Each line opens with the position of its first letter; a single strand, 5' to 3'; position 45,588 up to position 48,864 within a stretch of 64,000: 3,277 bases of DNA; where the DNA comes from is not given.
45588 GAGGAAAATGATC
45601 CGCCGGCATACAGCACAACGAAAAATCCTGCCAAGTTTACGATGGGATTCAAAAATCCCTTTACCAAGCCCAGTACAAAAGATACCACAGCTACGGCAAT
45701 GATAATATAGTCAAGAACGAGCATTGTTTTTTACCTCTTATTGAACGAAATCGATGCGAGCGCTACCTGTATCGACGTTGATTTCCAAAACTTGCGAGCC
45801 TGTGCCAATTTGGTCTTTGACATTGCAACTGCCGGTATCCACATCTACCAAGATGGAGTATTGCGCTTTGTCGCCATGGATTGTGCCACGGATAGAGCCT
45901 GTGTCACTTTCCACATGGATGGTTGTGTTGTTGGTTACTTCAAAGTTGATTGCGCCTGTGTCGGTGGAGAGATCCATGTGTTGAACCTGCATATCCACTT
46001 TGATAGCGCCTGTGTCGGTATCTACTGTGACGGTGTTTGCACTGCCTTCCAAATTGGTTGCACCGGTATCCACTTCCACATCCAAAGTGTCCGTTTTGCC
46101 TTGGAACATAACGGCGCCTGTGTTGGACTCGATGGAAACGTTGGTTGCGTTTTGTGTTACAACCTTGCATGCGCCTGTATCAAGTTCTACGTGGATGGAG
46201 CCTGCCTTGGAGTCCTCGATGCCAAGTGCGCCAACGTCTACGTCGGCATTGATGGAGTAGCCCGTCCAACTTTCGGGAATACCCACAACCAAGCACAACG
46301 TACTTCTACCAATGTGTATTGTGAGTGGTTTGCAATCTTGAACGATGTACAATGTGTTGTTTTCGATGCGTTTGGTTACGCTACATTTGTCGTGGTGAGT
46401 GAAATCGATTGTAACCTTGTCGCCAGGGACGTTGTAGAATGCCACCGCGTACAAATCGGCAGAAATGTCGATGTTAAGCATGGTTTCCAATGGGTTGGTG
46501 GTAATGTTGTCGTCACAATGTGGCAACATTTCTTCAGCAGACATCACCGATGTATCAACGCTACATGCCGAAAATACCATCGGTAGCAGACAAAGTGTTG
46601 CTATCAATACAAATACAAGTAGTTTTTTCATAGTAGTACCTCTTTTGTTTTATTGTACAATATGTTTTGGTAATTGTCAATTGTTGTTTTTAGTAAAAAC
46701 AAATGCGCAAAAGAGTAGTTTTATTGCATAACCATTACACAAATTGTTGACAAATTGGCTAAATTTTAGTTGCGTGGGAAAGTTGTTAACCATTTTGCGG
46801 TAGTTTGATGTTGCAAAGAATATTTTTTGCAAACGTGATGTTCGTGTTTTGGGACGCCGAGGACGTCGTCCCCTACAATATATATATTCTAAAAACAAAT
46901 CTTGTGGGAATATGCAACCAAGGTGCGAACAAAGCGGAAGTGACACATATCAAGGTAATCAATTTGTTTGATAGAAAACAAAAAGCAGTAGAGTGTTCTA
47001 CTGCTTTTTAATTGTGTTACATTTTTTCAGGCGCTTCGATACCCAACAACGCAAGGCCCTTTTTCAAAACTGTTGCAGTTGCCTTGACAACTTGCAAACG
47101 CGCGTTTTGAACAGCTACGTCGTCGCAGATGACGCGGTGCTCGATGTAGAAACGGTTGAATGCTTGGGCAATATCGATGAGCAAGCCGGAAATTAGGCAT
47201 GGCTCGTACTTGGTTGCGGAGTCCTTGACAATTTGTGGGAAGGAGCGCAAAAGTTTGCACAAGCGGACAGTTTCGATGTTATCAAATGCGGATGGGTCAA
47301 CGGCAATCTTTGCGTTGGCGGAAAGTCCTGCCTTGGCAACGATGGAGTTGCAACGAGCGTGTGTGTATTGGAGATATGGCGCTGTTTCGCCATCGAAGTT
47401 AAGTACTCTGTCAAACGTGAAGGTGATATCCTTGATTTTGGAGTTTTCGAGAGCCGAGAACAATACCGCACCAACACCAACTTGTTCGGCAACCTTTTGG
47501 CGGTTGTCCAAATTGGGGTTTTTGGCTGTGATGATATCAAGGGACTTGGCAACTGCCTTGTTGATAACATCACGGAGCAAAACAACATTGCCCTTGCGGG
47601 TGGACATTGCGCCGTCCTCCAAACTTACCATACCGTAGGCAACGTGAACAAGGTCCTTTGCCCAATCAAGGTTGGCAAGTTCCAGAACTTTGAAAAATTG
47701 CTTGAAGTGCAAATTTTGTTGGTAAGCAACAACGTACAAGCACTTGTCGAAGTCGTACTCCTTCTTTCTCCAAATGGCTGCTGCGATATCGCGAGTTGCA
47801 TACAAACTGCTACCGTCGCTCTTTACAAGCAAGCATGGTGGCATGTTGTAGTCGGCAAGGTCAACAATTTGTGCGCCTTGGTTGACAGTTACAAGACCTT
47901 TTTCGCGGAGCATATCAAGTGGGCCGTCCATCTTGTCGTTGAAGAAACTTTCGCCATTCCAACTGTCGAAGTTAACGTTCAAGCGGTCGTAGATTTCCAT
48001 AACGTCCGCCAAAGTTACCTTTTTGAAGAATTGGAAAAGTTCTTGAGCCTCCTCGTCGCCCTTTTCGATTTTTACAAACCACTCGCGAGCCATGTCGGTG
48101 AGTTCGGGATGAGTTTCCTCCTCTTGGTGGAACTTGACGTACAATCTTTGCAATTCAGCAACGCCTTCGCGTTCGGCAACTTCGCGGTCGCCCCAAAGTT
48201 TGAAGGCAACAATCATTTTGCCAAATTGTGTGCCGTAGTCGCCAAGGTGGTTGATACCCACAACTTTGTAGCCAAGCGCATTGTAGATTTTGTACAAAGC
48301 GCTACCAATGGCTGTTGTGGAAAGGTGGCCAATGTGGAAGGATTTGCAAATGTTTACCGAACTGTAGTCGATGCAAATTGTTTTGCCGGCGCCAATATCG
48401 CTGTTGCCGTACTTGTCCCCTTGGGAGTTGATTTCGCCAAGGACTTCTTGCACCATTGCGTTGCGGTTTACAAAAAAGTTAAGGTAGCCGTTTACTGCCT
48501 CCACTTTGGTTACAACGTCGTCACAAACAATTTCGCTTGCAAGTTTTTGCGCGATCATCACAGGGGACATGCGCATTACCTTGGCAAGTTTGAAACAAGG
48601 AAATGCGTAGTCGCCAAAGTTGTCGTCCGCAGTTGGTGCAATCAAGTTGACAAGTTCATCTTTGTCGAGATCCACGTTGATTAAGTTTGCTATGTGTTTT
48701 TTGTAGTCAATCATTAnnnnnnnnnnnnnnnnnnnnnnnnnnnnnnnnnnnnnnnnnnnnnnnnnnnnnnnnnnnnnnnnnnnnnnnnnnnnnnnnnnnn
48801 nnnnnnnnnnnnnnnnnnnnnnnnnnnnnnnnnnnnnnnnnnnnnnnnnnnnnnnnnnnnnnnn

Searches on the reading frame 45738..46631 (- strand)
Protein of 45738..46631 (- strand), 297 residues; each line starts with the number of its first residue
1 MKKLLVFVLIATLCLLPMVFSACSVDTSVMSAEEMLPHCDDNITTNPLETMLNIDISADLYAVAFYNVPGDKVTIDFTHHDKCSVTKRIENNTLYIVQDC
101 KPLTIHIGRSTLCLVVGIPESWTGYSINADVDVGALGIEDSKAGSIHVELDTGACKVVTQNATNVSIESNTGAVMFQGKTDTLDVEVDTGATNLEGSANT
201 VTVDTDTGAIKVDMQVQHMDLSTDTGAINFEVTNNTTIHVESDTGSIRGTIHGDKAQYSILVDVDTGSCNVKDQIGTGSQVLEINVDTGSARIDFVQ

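Call 25: search_protein_families(library=pfam, proteins=[window:45738-46631:-])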
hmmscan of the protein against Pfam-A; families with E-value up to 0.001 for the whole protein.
window:45738-46631:- (297 aa): 1 family
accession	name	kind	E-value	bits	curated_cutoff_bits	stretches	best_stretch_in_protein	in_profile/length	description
PF24016.2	DUF7330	-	0.00045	20.3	27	0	197-269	40-105/187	Domain of unknown function (DUF7330)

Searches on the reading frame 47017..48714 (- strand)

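Call 36: search_protein_families(library=pfam, proteins=[window:47017-48714:-])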
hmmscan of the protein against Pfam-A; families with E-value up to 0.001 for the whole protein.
window:47017-48714:- (565 aa): 3 families
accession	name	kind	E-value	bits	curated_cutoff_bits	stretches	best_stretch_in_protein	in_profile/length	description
PF00750.26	tRNA-synt_1d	-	6.6e-86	288.9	23.3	1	97-434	7-349/349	tRNA synthetases class I (R), catalytic domain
PF05746.21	DALR_1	-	2e-29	102.5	22.3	1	448-565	1-117/117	DALR anticodon binding domain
PF03485.21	Arg_tRNA_synt_N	-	8.1e-16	58.9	21.5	1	8-82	7-85/85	Arginyl tRNA synthetase N terminal domain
